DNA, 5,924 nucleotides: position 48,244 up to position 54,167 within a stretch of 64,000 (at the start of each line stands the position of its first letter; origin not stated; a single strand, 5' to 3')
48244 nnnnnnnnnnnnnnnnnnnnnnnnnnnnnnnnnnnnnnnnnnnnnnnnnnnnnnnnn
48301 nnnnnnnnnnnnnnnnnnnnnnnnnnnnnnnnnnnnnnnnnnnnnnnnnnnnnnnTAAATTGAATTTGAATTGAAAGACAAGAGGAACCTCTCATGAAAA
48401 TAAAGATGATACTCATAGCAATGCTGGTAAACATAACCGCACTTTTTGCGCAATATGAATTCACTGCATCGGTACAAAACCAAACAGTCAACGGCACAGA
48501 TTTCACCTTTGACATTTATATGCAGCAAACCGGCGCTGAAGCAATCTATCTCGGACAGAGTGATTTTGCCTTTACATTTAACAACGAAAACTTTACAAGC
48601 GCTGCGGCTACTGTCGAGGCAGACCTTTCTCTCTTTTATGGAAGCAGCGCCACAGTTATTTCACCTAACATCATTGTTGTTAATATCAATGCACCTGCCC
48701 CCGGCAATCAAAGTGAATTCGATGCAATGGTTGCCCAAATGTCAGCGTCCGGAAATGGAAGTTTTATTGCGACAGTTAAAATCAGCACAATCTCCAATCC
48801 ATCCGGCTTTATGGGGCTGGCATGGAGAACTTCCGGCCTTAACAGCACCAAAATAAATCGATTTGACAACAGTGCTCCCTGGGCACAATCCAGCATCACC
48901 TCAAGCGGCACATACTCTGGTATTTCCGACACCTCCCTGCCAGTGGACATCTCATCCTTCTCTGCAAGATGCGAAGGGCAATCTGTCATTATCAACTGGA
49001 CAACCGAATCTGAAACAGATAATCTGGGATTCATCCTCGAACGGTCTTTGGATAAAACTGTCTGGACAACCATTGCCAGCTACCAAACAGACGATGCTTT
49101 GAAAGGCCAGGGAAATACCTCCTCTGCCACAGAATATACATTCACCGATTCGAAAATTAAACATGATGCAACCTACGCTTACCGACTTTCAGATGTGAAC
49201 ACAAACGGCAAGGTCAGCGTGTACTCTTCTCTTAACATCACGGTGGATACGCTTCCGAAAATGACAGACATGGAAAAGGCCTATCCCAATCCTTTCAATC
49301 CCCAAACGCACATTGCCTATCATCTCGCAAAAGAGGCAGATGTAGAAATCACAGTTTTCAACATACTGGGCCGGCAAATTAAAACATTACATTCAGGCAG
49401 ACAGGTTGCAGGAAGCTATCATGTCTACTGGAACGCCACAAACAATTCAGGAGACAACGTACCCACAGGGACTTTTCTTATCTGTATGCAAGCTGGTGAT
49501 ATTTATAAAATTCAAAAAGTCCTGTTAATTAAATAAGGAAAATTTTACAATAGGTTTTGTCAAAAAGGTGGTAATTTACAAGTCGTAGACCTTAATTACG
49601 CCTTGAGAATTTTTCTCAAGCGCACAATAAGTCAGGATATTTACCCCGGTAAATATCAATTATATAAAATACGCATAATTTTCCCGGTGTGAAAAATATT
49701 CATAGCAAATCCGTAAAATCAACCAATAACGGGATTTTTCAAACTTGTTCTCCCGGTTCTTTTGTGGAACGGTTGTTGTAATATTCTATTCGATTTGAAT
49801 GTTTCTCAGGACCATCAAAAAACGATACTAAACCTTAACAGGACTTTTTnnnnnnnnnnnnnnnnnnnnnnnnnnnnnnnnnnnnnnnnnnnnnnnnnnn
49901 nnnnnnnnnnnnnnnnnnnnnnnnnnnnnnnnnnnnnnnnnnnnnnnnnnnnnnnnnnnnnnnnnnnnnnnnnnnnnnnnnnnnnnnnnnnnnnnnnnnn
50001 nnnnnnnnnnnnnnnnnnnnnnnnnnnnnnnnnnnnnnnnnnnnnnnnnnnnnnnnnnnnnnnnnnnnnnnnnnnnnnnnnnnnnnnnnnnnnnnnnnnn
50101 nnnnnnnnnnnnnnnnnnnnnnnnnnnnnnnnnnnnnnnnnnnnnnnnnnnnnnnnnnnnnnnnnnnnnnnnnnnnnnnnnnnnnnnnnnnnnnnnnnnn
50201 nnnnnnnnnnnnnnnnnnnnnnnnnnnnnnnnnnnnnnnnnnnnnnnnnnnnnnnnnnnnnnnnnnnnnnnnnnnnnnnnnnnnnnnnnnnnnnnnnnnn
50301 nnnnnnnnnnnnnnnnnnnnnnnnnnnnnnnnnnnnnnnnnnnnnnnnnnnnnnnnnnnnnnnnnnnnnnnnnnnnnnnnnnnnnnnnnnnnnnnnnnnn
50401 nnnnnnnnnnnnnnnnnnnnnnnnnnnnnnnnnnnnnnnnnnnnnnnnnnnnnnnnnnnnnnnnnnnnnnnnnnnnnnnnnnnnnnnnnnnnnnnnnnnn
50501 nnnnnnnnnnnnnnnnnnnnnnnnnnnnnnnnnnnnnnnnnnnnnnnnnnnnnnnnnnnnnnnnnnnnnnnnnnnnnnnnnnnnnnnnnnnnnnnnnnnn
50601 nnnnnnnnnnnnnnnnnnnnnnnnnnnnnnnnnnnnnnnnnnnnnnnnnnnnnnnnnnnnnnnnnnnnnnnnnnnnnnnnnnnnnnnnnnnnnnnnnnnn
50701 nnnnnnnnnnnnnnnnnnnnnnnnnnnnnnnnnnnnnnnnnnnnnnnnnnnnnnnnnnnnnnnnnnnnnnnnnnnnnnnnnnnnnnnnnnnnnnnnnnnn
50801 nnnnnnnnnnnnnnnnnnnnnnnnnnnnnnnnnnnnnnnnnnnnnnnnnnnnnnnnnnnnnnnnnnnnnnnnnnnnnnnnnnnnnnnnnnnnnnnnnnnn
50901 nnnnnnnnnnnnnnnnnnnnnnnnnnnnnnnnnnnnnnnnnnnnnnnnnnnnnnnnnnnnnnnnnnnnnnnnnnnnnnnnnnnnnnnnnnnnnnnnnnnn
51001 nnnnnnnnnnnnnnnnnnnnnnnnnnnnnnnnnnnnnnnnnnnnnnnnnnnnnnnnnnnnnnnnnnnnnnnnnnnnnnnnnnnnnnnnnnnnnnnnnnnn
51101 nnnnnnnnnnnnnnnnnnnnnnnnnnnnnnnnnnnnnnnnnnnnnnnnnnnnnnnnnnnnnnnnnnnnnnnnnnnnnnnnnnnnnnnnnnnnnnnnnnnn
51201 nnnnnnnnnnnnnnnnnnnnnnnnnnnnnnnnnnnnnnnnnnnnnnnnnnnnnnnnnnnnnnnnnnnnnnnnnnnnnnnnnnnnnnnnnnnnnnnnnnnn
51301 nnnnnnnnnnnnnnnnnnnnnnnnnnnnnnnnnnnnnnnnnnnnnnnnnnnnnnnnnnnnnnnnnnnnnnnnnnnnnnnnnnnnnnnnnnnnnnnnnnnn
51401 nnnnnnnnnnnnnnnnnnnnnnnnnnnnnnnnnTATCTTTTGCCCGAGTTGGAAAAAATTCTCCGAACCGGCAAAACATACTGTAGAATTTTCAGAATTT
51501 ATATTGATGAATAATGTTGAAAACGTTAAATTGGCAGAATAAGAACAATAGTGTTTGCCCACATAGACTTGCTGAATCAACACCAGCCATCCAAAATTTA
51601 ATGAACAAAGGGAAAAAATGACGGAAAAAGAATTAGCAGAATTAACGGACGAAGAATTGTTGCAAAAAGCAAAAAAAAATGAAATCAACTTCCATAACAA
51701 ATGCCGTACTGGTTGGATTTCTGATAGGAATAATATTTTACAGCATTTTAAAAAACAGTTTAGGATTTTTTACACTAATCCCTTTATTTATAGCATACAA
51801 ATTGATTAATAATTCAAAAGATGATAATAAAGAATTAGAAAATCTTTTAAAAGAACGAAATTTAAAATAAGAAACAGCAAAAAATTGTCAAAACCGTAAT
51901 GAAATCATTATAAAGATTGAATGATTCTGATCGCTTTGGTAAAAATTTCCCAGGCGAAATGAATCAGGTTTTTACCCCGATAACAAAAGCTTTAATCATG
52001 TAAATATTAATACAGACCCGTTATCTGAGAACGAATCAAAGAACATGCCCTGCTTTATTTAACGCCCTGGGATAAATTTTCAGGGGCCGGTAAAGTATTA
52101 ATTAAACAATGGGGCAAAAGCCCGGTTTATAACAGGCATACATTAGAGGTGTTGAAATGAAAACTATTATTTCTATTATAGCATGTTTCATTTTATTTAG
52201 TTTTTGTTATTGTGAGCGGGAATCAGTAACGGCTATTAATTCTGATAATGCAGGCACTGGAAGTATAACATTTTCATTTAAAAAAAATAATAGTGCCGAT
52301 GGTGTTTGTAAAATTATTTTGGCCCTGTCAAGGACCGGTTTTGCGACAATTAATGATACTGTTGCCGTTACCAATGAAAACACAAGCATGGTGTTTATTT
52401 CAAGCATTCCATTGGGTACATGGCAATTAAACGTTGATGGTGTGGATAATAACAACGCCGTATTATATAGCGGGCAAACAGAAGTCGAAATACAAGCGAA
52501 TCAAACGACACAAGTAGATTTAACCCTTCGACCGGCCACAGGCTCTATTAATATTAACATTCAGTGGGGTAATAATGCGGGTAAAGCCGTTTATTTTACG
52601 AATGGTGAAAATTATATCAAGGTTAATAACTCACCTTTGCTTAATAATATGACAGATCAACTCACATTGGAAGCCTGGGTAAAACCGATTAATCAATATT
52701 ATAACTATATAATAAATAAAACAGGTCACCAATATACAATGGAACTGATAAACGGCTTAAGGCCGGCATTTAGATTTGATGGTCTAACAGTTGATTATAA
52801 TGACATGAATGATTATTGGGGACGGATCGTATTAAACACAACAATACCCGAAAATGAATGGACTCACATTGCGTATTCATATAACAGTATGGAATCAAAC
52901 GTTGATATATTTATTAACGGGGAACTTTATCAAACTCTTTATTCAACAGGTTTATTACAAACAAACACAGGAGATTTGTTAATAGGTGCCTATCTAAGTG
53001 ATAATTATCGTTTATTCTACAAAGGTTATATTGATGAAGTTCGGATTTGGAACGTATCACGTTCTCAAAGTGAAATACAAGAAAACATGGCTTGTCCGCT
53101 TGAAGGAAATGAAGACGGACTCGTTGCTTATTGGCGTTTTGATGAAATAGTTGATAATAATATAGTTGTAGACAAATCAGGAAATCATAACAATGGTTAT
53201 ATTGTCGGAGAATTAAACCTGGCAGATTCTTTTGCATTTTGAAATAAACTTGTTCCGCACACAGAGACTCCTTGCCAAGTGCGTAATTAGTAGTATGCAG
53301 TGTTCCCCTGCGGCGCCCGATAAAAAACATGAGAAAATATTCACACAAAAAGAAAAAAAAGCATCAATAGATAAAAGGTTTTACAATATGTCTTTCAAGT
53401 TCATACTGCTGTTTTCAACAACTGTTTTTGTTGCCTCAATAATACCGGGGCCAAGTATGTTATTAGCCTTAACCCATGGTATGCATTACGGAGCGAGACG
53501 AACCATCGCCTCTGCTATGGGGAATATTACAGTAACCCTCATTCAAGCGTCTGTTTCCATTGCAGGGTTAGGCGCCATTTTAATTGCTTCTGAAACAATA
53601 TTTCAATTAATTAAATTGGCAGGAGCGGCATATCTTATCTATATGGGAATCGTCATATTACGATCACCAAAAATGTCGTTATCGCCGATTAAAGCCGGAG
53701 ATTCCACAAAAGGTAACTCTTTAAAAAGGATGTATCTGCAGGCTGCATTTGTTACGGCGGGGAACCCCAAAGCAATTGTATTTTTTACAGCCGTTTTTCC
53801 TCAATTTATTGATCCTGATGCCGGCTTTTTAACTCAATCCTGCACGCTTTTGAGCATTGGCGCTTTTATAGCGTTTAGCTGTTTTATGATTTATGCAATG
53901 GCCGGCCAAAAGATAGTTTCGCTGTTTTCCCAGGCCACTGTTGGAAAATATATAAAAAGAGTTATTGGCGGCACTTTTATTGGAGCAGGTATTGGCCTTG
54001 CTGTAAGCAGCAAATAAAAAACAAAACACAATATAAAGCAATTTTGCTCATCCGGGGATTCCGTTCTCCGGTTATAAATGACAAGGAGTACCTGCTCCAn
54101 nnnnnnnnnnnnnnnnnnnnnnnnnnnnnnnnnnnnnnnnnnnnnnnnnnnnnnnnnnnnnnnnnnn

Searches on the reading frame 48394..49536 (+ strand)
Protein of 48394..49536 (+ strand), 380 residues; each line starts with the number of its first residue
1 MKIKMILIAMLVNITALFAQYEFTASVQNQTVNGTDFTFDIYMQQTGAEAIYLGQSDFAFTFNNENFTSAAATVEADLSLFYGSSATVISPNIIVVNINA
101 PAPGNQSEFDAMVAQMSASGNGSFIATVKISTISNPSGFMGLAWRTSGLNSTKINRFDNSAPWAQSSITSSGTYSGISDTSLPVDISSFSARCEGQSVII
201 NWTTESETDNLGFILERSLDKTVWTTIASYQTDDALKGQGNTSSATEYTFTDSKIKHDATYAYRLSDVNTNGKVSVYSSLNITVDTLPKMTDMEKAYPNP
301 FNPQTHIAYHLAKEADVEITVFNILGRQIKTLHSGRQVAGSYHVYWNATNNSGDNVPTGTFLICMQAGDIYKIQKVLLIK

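Call 70: search_protein_families(library=pfam, proteins=[window:48394-49536:+], max_evalue=0.00001)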
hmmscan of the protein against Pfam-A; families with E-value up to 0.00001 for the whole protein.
window:48394-49536:+ (380 aa): 2 families
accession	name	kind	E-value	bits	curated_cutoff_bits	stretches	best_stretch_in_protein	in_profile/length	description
PF13860.13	FlgD_ig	-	9.9e-09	35.5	27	1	307-367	14-75/79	FlgD Ig-like domain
PF18962.6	Por_Secre_tail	-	6.7e-06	26.7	27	0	297-376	2-73/75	Secretion system C-terminal sorting domain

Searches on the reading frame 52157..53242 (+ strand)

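Call 70: search_protein_families(library=pfam, proteins=[window:52157-53242:+], max_evalue=0.00001)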
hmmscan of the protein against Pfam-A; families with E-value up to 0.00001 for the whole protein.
window:52157-53242:+ (361 aa): 1 family
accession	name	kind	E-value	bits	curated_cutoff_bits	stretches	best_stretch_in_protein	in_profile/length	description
PF13385.13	Laminin_G_3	-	1.3e-24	87.5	27.6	1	150-308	3-151/151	Concanavalin A-like lectin/glucanases superfamily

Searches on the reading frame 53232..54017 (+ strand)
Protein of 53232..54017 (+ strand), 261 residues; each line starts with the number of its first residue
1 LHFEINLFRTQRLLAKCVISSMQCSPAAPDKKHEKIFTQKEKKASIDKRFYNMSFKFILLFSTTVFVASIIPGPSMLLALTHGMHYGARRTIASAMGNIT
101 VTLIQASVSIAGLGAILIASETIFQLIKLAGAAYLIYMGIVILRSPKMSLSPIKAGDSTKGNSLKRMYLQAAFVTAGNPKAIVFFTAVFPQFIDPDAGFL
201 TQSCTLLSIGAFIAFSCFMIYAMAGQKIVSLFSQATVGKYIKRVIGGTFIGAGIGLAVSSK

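Call 70: search_protein_families(library=pfam, proteins=[window:53232-54017:+], max_evalue=0.00001)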
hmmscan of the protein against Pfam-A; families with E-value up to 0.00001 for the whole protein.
window:53232-54017:+ (261 aa): 1 family
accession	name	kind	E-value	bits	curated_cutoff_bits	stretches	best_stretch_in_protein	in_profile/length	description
PF01810.24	LysE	-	2.1e-26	93.1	25.6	1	68-259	3-192/193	LysE type translocator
